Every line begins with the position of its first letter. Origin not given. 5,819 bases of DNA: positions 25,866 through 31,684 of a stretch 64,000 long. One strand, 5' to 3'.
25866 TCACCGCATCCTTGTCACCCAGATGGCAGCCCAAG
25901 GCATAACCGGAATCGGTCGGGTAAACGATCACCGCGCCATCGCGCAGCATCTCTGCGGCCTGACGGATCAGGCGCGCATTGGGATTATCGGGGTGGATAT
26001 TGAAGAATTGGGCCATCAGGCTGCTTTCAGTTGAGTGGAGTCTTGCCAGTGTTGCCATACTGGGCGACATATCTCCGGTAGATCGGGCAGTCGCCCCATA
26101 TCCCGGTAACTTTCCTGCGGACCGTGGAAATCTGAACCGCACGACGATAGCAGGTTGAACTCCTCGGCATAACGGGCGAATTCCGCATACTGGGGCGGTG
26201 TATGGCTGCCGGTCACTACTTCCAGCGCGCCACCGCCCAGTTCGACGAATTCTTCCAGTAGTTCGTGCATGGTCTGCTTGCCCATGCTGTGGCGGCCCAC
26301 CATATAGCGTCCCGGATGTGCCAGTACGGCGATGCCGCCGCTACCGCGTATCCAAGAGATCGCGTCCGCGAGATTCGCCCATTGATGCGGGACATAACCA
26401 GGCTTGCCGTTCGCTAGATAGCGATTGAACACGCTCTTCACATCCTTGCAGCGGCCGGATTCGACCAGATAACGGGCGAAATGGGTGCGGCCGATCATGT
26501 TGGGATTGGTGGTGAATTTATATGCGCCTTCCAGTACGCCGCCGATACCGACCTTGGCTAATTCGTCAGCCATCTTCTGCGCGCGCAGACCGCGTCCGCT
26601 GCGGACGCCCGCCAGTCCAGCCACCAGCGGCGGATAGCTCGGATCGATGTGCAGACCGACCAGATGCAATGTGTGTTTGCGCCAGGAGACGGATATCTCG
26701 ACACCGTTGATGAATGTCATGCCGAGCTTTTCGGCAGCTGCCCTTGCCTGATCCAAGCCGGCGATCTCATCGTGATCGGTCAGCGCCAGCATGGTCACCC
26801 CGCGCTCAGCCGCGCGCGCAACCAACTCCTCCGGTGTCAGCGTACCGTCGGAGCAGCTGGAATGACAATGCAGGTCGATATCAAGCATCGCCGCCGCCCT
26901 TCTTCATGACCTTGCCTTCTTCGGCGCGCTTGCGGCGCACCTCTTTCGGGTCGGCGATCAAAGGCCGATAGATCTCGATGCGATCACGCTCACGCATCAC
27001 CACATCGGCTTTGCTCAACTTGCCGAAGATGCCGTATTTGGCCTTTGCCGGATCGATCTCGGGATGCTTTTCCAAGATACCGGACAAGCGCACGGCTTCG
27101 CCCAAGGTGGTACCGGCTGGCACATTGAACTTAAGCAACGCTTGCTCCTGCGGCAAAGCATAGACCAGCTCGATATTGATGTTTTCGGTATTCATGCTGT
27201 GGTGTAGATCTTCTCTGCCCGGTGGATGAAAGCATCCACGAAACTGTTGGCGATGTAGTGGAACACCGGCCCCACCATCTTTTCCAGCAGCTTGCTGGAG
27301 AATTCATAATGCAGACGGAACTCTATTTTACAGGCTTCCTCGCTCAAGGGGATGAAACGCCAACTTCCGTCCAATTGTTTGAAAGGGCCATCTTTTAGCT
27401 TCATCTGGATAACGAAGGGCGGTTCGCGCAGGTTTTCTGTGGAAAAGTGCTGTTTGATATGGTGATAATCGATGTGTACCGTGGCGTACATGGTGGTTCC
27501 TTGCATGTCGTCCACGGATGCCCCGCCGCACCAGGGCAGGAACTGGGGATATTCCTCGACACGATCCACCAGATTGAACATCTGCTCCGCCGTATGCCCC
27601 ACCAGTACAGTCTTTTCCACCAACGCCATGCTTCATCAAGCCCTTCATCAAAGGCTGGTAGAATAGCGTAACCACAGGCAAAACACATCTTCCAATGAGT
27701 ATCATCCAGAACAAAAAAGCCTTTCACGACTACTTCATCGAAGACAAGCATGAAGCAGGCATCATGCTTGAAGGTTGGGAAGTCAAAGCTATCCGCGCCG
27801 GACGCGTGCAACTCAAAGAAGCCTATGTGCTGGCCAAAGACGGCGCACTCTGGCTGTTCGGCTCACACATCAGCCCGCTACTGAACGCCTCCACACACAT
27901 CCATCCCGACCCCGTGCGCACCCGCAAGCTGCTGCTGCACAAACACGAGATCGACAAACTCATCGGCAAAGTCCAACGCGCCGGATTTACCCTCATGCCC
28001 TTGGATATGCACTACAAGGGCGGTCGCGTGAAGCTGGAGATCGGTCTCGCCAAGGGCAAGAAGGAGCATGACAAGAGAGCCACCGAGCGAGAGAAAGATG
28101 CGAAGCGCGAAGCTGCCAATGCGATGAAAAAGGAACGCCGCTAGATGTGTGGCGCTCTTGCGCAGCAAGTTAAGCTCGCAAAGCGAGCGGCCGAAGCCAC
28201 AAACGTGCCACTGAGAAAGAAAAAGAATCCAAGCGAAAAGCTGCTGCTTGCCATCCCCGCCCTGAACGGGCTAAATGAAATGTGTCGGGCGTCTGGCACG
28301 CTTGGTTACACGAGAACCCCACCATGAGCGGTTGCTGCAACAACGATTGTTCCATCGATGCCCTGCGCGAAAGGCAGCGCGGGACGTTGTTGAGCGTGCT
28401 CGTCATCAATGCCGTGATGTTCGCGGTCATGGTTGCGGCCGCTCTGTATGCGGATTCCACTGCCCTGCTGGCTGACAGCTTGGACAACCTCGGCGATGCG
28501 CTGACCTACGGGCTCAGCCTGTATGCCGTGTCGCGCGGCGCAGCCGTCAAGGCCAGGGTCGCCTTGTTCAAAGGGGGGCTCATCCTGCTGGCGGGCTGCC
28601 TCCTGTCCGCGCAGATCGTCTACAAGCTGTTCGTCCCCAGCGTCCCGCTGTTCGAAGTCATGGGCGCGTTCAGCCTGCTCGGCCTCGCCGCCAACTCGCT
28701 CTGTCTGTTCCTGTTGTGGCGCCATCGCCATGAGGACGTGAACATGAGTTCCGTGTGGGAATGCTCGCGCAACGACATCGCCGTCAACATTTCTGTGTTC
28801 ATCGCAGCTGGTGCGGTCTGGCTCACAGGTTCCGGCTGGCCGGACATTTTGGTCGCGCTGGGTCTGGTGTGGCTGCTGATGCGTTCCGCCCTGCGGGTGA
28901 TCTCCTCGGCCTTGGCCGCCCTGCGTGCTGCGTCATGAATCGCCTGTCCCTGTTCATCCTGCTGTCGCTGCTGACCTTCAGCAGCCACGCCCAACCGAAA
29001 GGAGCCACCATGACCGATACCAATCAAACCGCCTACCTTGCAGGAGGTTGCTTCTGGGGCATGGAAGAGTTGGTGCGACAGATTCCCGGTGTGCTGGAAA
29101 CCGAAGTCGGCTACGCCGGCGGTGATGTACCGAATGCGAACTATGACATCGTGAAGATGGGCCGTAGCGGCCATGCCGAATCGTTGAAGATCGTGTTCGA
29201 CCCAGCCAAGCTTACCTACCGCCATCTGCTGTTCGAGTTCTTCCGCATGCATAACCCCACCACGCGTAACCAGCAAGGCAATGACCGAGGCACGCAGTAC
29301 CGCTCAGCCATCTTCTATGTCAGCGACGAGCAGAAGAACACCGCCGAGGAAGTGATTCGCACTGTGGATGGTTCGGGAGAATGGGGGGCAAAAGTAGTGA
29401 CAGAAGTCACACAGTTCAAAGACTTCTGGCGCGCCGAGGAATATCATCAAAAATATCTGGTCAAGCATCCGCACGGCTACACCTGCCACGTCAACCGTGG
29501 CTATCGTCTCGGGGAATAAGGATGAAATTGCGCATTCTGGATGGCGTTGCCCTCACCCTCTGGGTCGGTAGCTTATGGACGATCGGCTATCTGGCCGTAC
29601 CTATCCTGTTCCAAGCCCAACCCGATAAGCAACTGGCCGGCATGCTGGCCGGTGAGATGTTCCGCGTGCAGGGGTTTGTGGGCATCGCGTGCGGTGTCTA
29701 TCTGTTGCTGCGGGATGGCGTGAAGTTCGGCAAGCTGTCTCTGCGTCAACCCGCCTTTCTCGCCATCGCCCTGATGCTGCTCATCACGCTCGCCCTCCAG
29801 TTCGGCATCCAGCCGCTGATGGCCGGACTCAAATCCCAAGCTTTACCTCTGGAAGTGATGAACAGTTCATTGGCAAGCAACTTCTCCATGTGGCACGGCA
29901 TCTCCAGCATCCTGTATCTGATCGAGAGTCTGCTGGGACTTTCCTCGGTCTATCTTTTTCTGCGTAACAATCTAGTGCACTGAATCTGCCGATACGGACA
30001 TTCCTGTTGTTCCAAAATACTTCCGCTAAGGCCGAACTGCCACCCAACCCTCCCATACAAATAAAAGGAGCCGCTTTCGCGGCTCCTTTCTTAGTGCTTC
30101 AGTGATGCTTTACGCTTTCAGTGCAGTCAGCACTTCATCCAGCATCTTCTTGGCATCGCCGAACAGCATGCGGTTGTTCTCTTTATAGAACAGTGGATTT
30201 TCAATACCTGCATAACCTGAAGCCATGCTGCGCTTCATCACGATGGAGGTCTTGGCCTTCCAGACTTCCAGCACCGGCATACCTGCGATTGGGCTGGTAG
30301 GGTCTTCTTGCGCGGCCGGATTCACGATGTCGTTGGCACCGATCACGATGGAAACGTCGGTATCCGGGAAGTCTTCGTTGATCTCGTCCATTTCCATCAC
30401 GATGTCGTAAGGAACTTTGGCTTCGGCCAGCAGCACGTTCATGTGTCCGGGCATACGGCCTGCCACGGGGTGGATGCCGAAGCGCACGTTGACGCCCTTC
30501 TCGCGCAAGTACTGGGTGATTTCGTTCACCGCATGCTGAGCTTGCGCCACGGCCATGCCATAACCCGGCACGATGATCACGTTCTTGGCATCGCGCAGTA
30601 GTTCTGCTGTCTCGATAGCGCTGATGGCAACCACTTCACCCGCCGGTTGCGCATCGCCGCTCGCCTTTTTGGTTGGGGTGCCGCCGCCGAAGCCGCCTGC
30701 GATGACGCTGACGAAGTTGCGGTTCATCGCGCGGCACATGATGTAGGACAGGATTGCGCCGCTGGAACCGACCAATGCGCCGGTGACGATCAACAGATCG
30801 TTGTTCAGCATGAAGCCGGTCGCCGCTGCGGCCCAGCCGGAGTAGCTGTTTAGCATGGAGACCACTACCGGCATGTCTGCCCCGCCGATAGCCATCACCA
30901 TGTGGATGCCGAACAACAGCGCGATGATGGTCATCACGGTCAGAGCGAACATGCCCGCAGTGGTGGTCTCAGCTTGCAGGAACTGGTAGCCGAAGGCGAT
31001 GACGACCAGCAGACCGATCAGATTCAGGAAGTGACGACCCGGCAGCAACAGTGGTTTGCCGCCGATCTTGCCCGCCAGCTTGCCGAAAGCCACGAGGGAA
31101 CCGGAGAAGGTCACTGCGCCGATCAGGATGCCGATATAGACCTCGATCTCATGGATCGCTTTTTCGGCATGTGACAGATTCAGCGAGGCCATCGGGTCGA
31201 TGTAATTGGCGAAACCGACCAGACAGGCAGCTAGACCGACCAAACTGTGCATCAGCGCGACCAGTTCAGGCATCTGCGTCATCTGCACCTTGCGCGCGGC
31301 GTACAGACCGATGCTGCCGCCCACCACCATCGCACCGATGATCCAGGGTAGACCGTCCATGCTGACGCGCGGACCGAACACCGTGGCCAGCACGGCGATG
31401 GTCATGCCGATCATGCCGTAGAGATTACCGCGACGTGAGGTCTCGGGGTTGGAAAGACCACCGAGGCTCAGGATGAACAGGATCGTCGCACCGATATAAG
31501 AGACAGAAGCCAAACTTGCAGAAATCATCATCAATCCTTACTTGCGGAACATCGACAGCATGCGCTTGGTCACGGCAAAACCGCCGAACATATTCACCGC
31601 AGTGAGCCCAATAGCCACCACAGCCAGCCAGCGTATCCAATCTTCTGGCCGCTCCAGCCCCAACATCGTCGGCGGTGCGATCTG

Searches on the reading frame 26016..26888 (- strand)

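Call 7: search_protein_families(library=pfam, proteins=[window:26016-26888:-], max_evalue=0.001)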
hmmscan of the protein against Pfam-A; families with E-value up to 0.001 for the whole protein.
window:26016-26888:- (290 aa): 1 family
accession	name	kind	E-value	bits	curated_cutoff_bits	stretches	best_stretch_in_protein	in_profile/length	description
PF02811.25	PHP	-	7.7e-16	59.3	26.4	1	5-214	1-152/164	PHP domain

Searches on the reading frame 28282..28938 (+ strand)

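Call 7: search_protein_families(library=pfam, proteins=[window:28282-28938:+], max_evalue=0.001)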
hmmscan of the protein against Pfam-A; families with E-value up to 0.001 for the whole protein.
window:28282-28938:+ (218 aa): 1 family
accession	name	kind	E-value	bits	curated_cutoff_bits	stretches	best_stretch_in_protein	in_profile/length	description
PF01545.26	Cation_efflux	-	2.4e-13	50.7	26.6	1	38-214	3-197/198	Cation efflux family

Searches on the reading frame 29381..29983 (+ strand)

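Call 7: search_protein_families(library=pfam, proteins=[window:29381-29983:+], max_evalue=0.001)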
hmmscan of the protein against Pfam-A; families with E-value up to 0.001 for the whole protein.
window:29381-29983:+ (200 aa): 1 family
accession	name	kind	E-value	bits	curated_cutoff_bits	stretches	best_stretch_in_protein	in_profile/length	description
PF13664.11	DUF4149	-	4e-18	66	24.6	1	57-154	2-100/102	Domain of unknown function (DUF4149)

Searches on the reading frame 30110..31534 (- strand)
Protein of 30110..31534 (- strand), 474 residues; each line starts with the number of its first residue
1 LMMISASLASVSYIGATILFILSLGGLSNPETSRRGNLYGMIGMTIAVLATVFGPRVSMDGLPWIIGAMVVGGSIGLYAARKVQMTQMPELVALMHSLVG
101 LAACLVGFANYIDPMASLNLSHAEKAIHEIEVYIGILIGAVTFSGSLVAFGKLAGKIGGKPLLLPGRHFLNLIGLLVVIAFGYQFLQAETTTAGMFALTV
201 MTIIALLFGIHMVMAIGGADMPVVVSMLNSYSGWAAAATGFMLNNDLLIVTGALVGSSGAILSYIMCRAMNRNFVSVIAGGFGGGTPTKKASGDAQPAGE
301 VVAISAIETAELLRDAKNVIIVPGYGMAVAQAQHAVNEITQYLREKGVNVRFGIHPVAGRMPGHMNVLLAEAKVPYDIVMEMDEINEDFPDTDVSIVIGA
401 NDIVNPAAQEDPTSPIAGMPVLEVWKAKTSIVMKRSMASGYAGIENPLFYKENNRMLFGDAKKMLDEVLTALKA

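Call 7: search_protein_families(library=pfam, proteins=[window:30110-31534:-], max_evalue=0.001)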
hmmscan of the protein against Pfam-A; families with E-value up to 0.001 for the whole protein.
window:30110-31534:- (474 aa): 1 family
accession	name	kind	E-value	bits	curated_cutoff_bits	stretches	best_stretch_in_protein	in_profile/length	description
PF02233.22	PNTB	-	4.5e-202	672.4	31.7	1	10-470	2-455/456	NAD(P) transhydrogenase beta subunit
